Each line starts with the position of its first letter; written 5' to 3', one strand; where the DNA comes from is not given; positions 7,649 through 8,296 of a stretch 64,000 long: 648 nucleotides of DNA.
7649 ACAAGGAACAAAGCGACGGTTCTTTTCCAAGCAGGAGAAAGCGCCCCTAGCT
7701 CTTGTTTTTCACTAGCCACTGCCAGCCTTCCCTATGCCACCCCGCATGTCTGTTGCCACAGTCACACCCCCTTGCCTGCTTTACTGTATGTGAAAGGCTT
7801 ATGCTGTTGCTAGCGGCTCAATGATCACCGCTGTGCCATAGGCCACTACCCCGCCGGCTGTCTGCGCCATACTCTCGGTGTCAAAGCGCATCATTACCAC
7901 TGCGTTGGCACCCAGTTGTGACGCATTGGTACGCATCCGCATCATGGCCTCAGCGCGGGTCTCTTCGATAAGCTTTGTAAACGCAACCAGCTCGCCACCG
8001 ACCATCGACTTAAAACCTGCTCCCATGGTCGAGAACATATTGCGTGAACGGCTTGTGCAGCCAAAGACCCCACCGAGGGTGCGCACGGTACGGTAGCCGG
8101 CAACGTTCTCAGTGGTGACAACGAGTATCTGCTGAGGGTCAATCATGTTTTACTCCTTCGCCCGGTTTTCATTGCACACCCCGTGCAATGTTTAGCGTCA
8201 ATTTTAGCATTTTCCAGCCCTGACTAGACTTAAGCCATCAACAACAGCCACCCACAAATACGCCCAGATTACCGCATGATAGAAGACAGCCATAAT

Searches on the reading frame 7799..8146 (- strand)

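Call 49: search_protein_families(library=pfam, proteins=[window:7799-8146:-], max_evalue=0.01)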
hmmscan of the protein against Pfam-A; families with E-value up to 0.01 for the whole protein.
window:7799-8146:- (115 aa): 2 families
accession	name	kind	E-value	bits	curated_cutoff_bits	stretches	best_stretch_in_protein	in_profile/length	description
PF01906.23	YbjQ_1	-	3.7e-32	111.5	23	1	7-109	1-103/103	Putative heavy-metal-binding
PF23025.1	YbjQ_2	-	0.0033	18.1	29.1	1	58-111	51-103/103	C2 domain-containing protein 5, YbjQ-like domain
